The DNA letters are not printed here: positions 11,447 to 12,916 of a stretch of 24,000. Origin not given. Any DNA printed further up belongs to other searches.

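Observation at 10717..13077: B12 riboswitch controls a secreted YVTN beta-propeller plus S41 peptidase pair, outside every known cobalamin regulon class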

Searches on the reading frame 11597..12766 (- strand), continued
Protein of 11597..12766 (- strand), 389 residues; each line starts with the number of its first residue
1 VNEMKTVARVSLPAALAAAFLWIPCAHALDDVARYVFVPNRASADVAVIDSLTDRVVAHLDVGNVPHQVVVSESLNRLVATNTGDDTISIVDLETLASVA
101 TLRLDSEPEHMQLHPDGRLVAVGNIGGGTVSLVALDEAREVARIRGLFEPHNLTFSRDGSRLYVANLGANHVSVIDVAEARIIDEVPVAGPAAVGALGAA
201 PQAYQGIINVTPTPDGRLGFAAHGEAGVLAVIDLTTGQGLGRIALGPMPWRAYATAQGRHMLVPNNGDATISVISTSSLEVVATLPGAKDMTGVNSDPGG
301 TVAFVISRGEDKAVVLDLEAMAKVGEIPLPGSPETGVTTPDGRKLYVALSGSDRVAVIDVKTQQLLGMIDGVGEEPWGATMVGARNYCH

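Call 10: find_related_loci(query=A1, collection=genome_contigs, flank=8000)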
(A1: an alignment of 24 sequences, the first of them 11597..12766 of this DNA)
Query A1 (389 aa) in genome_contigs; peptide patterns used: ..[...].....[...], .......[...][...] (x = any residue, [..] = any of these).
307 stretches matched a pattern; 59 encode a relative of the query (tblastn E <= 1e-3); 58 distinct loci.
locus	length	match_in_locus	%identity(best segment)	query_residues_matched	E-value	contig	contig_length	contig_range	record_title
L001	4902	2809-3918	70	21-389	4e-173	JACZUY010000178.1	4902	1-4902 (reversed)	MAG: Proteobacteria bacterium isolate B17T1B10 B17T1B10_NODE14508, whole genome shotgun sequence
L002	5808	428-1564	68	12-389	8e-166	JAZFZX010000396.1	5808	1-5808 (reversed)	MAG: Kiloniellales bacterium isolate SCS1bin.12 SCS1bin.12_396, whole genome shotgun sequence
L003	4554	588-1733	66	8-389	4e-166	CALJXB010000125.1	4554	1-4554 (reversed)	MAG: uncultured Kiloniellales bacterium isolate N2_Bin_METABAT__37_sub_1 genome assembly, contig: c_000000122407, whole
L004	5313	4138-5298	67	4-389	8e-165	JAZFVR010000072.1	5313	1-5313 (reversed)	MAG: Alphaproteobacteria bacterium isolate BS3bin.25 BS3bin.25_72, whole genome shotgun sequence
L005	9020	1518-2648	68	14-389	5e-160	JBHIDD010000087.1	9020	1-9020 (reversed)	MAG: Kiloniellaceae bacterium isolate Baj_3_bin.20 NODE_1392_length_9020_cov_7.091578, whole genome shotgun sequence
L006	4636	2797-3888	67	26-389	2e-162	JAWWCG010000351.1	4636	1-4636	MAG: Kiloniellales bacterium isolate HN17.bin.4 k141_1885614_length_4636_cov_13.4383, whole genome shotgun sequence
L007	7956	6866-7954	68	14-376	6e-158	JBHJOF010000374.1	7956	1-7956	MAG: Kiloniellales bacterium isolate al_S5C224 S5Ck119_441877, whole genome shotgun sequence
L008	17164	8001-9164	64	1-389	3e-156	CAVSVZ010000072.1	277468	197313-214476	MAG: uncultured Alphaproteobacteria bacterium isolate MFD05684.bin.2.225 genome assembly, contig: contig_96932, whole ge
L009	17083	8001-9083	67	29-389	2e-154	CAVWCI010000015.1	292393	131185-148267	MAG: uncultured Alphaproteobacteria bacterium isolate MFD05454.bin.2.198 genome assembly, contig: contig_2312, whole gen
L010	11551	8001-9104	67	19-389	2e-154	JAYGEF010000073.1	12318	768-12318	MAG: Alphaproteobacteria bacterium isolate OC6_3000m_MAG_168 OC6_3000m_contig_3961746, whole genome shotgun sequence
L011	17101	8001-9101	65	24-389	2e-154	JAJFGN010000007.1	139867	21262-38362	MAG: Kiloniellaceae bacterium isolate OFTM28 OFTM28_6, whole genome shotgun sequence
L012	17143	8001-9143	64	11-389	3e-154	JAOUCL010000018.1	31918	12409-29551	MAG: Rhodospirillales bacterium isolate 24_Oct_SF_Bin19 24_Oct_SF_Bin19_scaffold_121_c1, whole genome shotgun sequence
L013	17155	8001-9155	62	4-389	5e-154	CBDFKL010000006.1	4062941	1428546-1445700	MAG: Alphaproteobacteria bacterium isolate 1368f247-a1ca-469e-8ff8-323441c52473 genome assembly, contig: contig_6, whole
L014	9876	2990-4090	66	22-389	1e-153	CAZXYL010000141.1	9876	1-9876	MAG TPA_asm: uncultured Geminicoccaceae bacterium isolate binchicken_co31_317 genome assembly, contig: k141_3682621, who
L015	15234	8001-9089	67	28-389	2e-153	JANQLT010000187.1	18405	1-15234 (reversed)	MAG: Kiloniellales bacterium isolate PL25a_bin.68 k99_1179247, whole genome shotgun sequence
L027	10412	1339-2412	62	30-389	1e-145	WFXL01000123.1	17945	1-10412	MAG: Rhodospirillales bacterium isolate S141_52 k151_356444, whole genome shotgun sequence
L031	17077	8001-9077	61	30-389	2e-143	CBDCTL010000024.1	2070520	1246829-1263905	MAG: Geminicoccaceae bacterium isolate 021f478f-b529-4227-926b-88f2ba8b436f genome assembly, contig: contig_24, whole ge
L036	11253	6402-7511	61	35-389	6e-136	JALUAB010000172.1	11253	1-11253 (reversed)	MAG: Hyphomicrobiales bacterium isolate S141_metabat2_scaf2bin.193 S141_NODE_5612_length_11253_cov_19.698634, whole geno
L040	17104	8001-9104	58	26-389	2e-134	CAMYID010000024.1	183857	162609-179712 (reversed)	MAG: uncultured Alphaproteobacteria bacterium isolate Biocath_Alpha_33 genome assembly, contig: k127_32345, whole genome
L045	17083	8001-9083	68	28-389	7e-152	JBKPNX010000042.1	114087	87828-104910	MAG: Pseudomonadota bacterium isolate GS_HAYS_MAG_00029 GS_HAYS_000002793603, whole genome shotgun sequence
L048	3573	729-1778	56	34-389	1e-122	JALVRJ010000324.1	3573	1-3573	MAG: Hyphomicrobiales bacterium isolate A3_metabat2_scaf2bin.168 A3_NODE_53989_length_3573_cov_1.417005, whole genome sh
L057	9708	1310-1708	34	7-389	3e-13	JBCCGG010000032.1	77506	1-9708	MAG: Pseudomonadota bacterium isolate P01_B01_bin.38 k141_3556581_length_77506_cov_24.5019, whole genome shotgun sequenc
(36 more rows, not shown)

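Call 17: search_protein_families(library=pfam, proteins=[L036:5596-6276:+, L057:1265-1711:+, L057:1835-2434:+, L057:2455-3486:+, L057:7451-9334:+], max_evalue=0.01)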
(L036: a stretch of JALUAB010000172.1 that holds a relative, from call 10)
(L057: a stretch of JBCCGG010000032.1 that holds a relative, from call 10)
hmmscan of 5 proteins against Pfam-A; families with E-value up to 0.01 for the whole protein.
L036:5596-6276:+ (226 aa): 1 family
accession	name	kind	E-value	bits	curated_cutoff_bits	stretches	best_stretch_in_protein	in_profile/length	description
PF01891.21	CbiM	-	3.7e-19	69.8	23.1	1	2-203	1-196/205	Cobalt uptake substrate-specific transmembrane region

L057:1265-1711:+ (148 aa): 0 families

L057:1835-2434:+ (199 aa): 1 family
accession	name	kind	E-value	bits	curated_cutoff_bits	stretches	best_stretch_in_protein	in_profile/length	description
PF02283.22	CobU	-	1.2e-58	197.8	27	1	34-194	1-167/168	Cobinamide kinase / cobinamide phosphate guanyltransferase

L057:2455-3486:+ (343 aa): 2 families
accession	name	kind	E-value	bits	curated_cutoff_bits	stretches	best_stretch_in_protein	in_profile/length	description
PF02492.25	cobW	-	7.6e-55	185.7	20.7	1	7-199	1-168/180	CobW/HypB/UreG, nucleotide-binding domain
PF07683.19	CobW_C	-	4.1e-19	68.7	22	1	252-341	1-90/94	Cobalamin synthesis protein cobW C-terminal domain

L057:7451-9334:+ (627 aa): 3 families
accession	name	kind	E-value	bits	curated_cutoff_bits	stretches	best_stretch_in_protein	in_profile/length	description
PF07685.20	GATase_3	-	4.3e-56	190.1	27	1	394-577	1-194/196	CobB/CobQ-like glutamine amidotransferase domain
PF01656.29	CbiA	-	1.4e-18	67.5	25.4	1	144-376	1-122/125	CobQ/CobB/MinD/ParA nucleotide binding domain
PF13500.12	AAA_26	-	5.5e-13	49.7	27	1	142-367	1-192/198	AAA domain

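Call 24: predict_structure(alignment_id=A2)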
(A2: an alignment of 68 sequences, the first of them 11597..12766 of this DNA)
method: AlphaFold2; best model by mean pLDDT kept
length: 389 residues; sequences in the alignment: 68
mean_pLDDT: 90.4   pTM: 0.87
mean pLDDT of the five models: 90.4, 90.4, 90.0, 89.7, 89.1
residues with pLDDT >= 90: 326; 70-90: 21; 50-70: 10; < 50: 32
segments of 3 or more residues with pLDDT < 50: 1-26, 198-201
pLDDT, mean of each block of 10 residues (from residue 1): 39 45 53 95 98 97 97 96 98 96 95 97 95 98 96 96 94 98 95 54 75 96 94 96 94 95 96 98 97 93 97 98 98 94 96 97 97 96 84
secondary structure, 60 per line:
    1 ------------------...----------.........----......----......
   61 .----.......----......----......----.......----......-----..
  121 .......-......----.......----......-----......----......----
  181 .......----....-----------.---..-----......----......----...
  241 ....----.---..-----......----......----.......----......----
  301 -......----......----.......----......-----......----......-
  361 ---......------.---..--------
elements in order: E35-40 E45-50 E55-61 E66-72 E77-82 E87-92 E97-103 E108-113 E119-124 E129-134 E139-145 E150-155 E161-166 E171-176 E181-187 H192-195 E218-223 E228-233 E238-244 E260-265 E270-275 E280-286 E291-296 E302-307 E312-317 E322-328 E333-338 E344-349 E354-359 E364-369
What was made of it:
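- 11597..12766 (-): Exported 8-bladed YVTN/YncE-type beta-propeller ending in NYCH. It is 389 aa from GTG 12766, and probably 386 aa from ATG 12757. The signal peptide ends at AHA|L. AF2 model pLDDT 90.4 (call 24).
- Checked: The AlphaFold model has pLDDT 90.4 and eight blades (call 24).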

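Call 27: fold_search(model_id=the predicted structure, library=pdb)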
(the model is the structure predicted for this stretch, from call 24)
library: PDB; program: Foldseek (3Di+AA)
matches with E <= 10: 1994; with E <= 0.001: 1894
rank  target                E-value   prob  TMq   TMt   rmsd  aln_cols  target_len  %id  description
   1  1l0q_A                1.4e-24  1.00  0.62  0.61   5.3       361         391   24  Tandem YVTN beta-propeller and PKD domains from an archaeal surface layer protein (released 2002-11-06)
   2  1gjq_A                4.1e-19  1.00  0.77  0.57   3.9       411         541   17  Pseudomonas aeruginosa cd1 nitrite reductase reduced cyanide complex (released 2002-08-01)
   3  1nir_B                4.5e-19  1.00  0.76  0.56   4.0       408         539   18  OXYDIZED NITRITE REDUCTASE FROM PSEUDOMONAS AERUGINOSA (released 1997-12-03)
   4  6tsi_A                6.1e-19  1.00  0.76  0.56   3.9       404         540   17  cd1 nitrite reductase NirS with bound dihydro-heme d1 (released 2020-11-18)
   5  1dy7_B                6.4e-19  1.00  0.77  0.57   3.2       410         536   16  Cytochrome cd1 Nitrite Reductase, CO complex (released 2000-09-24)
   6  6rtd_B                7.1e-19  1.00  0.72  0.61   4.7       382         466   19  Dihydro-heme d1 dehydrogenase NirN in complex with DHE (released 2019-06-19)
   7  6tpo                  8.7e-19  1.00  0.76  0.58   3.3       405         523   16  Conformation of cd1 nitrite reductase NirS without bound heme d1 (released 2020-11-18)
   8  1nir_A                1.0e-18  1.00  0.76  0.56   3.9       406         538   17  OXYDIZED NITRITE REDUCTASE FROM PSEUDOMONAS AERUGINOSA (released 1997-12-03)
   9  1bl9_A                1.5e-18  1.00  0.76  0.56   3.3       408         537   16  CONFORMATIONAL CHANGES OCCURRING UPON REDUCTION IN NITRITE REDUCTASE FROM PSEUDOMONAS AERUGINOSA (released 1999-04-27)
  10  1hzv                  1.7e-18  1.00  0.78  0.60   3.1       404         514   16  DOMAIN SWING UPON HIS TO ALA MUTATION IN NITRITE REDUCTASE OF PSEUDOMONAS AERUGINOSA (released 2001-09-26)
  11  5c2v_B                2.0e-18  1.00  0.57  0.62   5.0       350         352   20  Kuenenia stuttgartiensis Hydrazine Synthase (released 2015-10-14)
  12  6rte_A                2.1e-18  1.00  0.71  0.60   4.7       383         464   19  Dihydro-heme d1 dehydrogenase NirN in complex with DHE (released 2019-06-19)
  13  6rtd_A                2.3e-18  1.00  0.71  0.61   4.7       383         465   19  Dihydro-heme d1 dehydrogenase NirN in complex with DHE (released 2019-06-19)
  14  1hj3_A                3.5e-18  1.00  0.76  0.56   3.6       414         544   16  Cytochrome cd1 Nitrite Reductase, dioxygen complex (released 2001-01-16)
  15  1dy7_A                3.9e-18  1.00  0.77  0.69   3.2       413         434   16  Cytochrome cd1 Nitrite Reductase, CO complex (released 2000-09-24)
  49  8ptf                  2.7e-15  1.00  0.56  0.63   5.1       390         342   13  The surface-exposed lipo-protein of BtuG2 in complex with cyanocobalamin. (released 2024-07-24)
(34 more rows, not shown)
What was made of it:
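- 11597..12766 (-): Best full-length structural matches are cd1 NirS, NirN and NirF at TM 0.74-0.78 (call 27).
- On Heme-d1 propeller (cd1 NirS d1 domain, NirF, NirN): Foldseek TM 0.74-0.78, E about 1e-18 (call 27).
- Closest known: Heme-d1 propellers: the cytochrome cd1 nitrite reductase d1 domain, NirN and NirF. Same: They are periplasmic 8-bladed propellers and are the best full-length structural matches (TM 0.74-0.78, call 27).
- Closest known: BtuG. Different: The structural match is poor (TM 0.56, call 27).
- The closest folds are all tetrapyrrole binders: cd1 NirS, NirN and NirF (call 27). The best full-length structural matches are the 8-bladed heme-d1 binders cd1 NirS, NirN and NirF (TM 0.74-0.78, call 27).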

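Call 32: search_protein_families(library=pfam, proteins=[L036:8338-8796:+, L027:3270-4862:+, L045:10009-11298:+, L040:9895-11403:-, L031:9992-11209:+, L011:6170-7513:-, L012:15268-15906:+, L001:1160-2659:-, L010:4116-6026:-, L010:6590-7792:+], max_evalue=0.001)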
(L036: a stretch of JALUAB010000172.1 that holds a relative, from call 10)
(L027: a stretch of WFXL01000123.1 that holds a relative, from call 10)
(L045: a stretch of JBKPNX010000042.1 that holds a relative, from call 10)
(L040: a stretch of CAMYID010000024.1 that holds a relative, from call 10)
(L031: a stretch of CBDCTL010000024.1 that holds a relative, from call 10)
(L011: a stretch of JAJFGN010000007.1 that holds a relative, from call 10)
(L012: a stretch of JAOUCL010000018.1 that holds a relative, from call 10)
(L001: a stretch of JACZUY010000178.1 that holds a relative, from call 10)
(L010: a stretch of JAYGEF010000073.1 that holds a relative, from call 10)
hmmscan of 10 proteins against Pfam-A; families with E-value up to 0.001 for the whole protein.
L036:8338-8796:+ (152 aa): 1 family
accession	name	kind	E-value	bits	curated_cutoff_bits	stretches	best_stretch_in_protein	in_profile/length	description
PF09391.15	DUF2000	-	3.6e-15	56.5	25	1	10-152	2-133/133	Protein of unknown function (DUF2000)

L027:3270-4862:+ (530 aa): 5 families
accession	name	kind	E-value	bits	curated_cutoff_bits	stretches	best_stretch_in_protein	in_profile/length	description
PF00958.27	GMP_synt_C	-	1.6e-42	143.9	27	1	438-529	1-92/92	GMP synthase C terminal domain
PF00117.34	GATase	-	4.3e-42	144.4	22.8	1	22-206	1-189/190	Glutamine amidotransferase class-I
PF07722.19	Peptidase_C26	-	1.1e-08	35.6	20.5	1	86-189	101-219/219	Peptidase C26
PF02540.23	NAD_synthase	-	1.6e-08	34.4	21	1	230-260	15-46/242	NAD synthase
PF03054.22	tRNA_Me_trans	-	4.3e-05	23.7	20.6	1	235-266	2-32/202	tRNA methyl transferase HUP domain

L045:10009-11298:+ (429 aa): 1 family
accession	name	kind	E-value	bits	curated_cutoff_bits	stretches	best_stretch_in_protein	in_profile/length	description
PF04199.19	Cyclase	-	5e-20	72.6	23.1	1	149-361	3-141/142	Putative cyclase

L040:9895-11403:- (502 aa): 2 families
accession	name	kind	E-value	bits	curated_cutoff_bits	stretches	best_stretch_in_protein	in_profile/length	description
PF00370.27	FGGY_N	-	5.7e-77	259.1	28.8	1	11-257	1-245/245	FGGY family of carbohydrate kinases, N-terminal domain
PF02782.22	FGGY_C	-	8.1e-45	153.5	27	1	268-453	3-195/198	FGGY family of carbohydrate kinases, C-terminal domain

L031:9992-11209:+ (405 aa): 1 family
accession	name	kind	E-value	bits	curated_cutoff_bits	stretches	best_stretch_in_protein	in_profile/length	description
PF08450.18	SGL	-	9.4e-40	137.2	26.3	1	117-389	1-245/246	SMP-30/Gluconolactonase/LRE-like region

L011:6170-7513:- (447 aa): 3 families
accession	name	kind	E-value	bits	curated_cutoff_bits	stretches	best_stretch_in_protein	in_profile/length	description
PF07690.21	MFS_1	-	2.8e-45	155.2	33.4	1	56-393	5-344/347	Major Facilitator Superfamily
PF00083.30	Sugar_tr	-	4.9e-07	29.4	22.3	1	85-218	49-188/452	Sugar (and other) transporter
PF06609.19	TRI12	-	5.3e-07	28.9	23.2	1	85-206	81-201/599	Fungal trichothecene efflux pump (TRI12)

L012:15268-15906:+ (212 aa): 1 family
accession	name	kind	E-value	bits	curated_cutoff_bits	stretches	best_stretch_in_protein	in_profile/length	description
PF02572.21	CobA_CobO_BtuR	-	2.4e-67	226.9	25.7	1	35-212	1-172/172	ATP:corrinoid adenosyltransferase BtuR/CobO/CobP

L001:1160-2659:- (499 aa): 1 family
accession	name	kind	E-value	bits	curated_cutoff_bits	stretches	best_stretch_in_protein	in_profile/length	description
PF01554.23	MatE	-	1.3e-40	139.1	24.9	2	296-457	1-161/161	MatE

L010:4116-6026:- (636 aa): 5 families
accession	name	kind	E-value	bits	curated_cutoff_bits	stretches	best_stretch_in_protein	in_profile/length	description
PF13756.12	Stimulus_sens_1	-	5e-22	78.9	29.8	1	176-282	1-106/111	Stimulus-sensing domain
PF02518.31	HATPase_c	-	2.2e-19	70.4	26.4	1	522-634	2-107/111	Histidine kinase-, DNA gyrase B-, and HSP90-like ATPase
PF13755.11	Sensor_TM1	-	1.1e-17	63.9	26.6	1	106-161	6-61/68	Sensor N-terminal transmembrane domain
PF00512.31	HisKA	-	6.1e-15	55.5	26.9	1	409-472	3-66/66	His Kinase A (phospho-acceptor) domain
PF00672.30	HAMP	-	2.2e-08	34.7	25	1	345-402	2-52/53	HAMP domain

L010:6590-7792:+ (400 aa): 2 families
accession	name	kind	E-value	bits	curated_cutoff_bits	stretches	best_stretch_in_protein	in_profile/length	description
PF00557.29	Peptidase_M24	-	3.7e-31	109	23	1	174-382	1-208/208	Metallopeptidase family M24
PF01321.24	Creatinase_N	-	2.6e-16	60.8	22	1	29-167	1-128/128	Creatinase/Prolidase N-terminal domain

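Call 33: search_solved_structures(query=A2, max_evalue=0.01, show_alignments=0)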
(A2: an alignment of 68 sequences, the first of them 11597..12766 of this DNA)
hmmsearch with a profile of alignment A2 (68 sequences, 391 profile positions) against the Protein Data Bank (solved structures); distinct sequences matched with E-value up to 0.01: 28.
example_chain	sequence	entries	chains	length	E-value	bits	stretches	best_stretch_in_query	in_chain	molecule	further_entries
1l0q_A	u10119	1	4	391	5.8e-60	206.2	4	33-199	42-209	Surface layer protein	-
5c2v_B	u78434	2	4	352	9.6e-20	73.8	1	319-381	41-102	HYDRAZINE SYNTHASE BETA SUBUNIT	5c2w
3bws_A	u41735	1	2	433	4.5e-11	45.3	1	77-171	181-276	protein Lp49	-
6tv2_A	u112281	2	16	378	9.8e-11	44.2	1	302-371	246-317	Protein NirF | Protein NirF,Protein NirF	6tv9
5yzv_A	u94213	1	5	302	6.3e-09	38.2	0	77-124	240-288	Probable serine/threonine-protein kinase PkwA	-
8ptf_A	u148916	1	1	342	2.5e-06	29.6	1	26-216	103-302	YncE family protein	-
8ptd_A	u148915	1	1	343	2.6e-06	29.6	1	26-216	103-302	YncE family protein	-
8blw_B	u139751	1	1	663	3.4e-06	29.2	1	25-216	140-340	YncE family protein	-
3vgz_A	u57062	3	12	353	3.4e-05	25.9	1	29-124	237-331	Uncharacterized protein YncE | PQQ-dependent catabolism-associated beta-propeller protein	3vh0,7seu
7znk_C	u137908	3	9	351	5.3e-05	25.3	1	78-167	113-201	THO complex subunit 3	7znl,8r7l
1hzu_A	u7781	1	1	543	5.6e-05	25.2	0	29-68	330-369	NITRITE REDUCTASE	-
1bl9_A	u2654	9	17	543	6.7e-05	25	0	29-68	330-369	NITRITE REDUCTASE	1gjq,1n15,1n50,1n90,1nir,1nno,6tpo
5guw_M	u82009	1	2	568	7.3e-05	24.8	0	29-68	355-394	Nitrite reductase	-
7apk_C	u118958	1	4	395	7.8e-05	24.7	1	78-167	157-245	THO complex subunit 3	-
1ri6_A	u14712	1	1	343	0.00011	24.2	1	104-180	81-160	putative isomerase ybhE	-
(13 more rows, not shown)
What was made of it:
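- Closest known: BtuG. Same: It is a detectable distant homologue (E 2.5e-6 for BtuG2, call 33).
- BtuG, a B12 binder, is a detectable relative (call 33). The family profile detects BtuG2 (PDB 8ptf) at E 2.5e-6 (call 33).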

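Call 35: find_encoding_contigs(protein=P0111, flank=10000, max_places=2)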
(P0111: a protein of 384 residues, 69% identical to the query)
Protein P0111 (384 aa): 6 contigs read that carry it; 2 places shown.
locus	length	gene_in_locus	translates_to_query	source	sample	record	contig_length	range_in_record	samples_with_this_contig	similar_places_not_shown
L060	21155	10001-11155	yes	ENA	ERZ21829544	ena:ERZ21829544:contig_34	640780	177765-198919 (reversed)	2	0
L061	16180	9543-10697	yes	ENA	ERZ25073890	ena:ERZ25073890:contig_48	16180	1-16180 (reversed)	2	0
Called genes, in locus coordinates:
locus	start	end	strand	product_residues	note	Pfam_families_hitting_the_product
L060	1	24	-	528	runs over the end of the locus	PF07690:MFS_1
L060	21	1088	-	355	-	PF25917:BSH_RND, PF25954:Beta-barrel_RND_2 (weak), PF25963:Beta-barrel_AAEA (weak), PF25990:Beta-barrel_YknX (weak)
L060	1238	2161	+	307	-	PF00126:HTH_1, PF03466:LysR_substrate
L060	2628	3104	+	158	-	PF00011:HSP20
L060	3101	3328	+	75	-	PF06620:DUF1150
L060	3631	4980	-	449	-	PF13701:DDE_Tnp_1_4, PF01609:DDE_Tnp_1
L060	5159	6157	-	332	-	PF01551:Peptidase_M23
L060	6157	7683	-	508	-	PF13755:Sensor_TM1 (weak), PF13756:Stimulus_sens_1, PF00672:HAMP, PF00512:HisKA, PF02518:HATPase_c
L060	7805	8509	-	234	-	PF00072:Response_reg, PF00486:Trans_reg_C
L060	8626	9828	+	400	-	PF01321:Creatinase_N, PF00557:Peptidase_M24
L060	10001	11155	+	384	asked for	PF10282:Lactonase (faint), PF25174:Beta-prop_THOC3, PF02239:Cytochrom_D1 (faint), PF22494:choice_anch_I (faint), PF21783:YNCE, PF16819:DUF5074 (weak)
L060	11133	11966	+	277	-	PF03572:Peptidase_S41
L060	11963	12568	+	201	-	PF02630:SCO1-SenC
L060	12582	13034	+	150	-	PF01243:PNPOx_N, PF13883:CREG_beta-barrel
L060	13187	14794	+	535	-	PF01293:PEPCK_ATP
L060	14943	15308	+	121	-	PF00072:Response_reg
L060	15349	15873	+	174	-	-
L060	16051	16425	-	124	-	PF12893:Lumazine_bd_2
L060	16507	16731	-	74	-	PF06568:YjiS-like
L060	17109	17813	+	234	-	PF03466:LysR_substrate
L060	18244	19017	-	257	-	PF01609:DDE_Tnp_1, PF13701:DDE_Tnp_1_4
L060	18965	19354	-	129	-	PF13701:DDE_Tnp_1_4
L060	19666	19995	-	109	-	-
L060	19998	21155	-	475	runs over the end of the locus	PF01425:Amidase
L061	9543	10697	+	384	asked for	PF10282:Lactonase (faint), PF25174:Beta-prop_THOC3, PF02239:Cytochrom_D1 (faint), PF22494:choice_anch_I (faint), PF21783:YNCE, PF16819:DUF5074 (weak)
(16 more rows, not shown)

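Call 40: find_encoding_contigs(protein=P0065, flank=7000, max_places=1)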
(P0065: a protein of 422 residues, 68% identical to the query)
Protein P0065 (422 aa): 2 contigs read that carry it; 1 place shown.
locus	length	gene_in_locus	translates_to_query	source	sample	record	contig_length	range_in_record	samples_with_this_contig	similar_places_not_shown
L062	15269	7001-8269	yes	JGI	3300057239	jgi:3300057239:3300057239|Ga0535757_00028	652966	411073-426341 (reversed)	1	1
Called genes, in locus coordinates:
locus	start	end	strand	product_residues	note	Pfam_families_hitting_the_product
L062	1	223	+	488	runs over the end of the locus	PF07219:HemY_N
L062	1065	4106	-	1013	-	-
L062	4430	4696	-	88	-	-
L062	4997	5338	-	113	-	PF01042:Ribonuc_L-PSP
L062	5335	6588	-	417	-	PF00083:Sugar_tr (weak), PF06609:TRI12, PF07690:MFS_1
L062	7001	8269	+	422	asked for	PF21783:YNCE (weak), PF16819:DUF5074 (faint), PF10282:Lactonase (faint), PF02239:Cytochrom_D1 (faint), PF23414:Beta-prop_EML_2 (faint), PF25174:Beta-prop_THOC3, PF21783:YNCE (weak), PF22494:choice_anch_I (weak), +3 more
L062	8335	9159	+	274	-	PF03572:Peptidase_S41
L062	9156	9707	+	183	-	PF02283:CobU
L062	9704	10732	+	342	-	PF02492:cobW, PF07683:CobW_C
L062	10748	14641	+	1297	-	PF02514:CobN-Mg_chel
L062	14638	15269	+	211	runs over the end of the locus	PF02572:CobA_CobO_BtuR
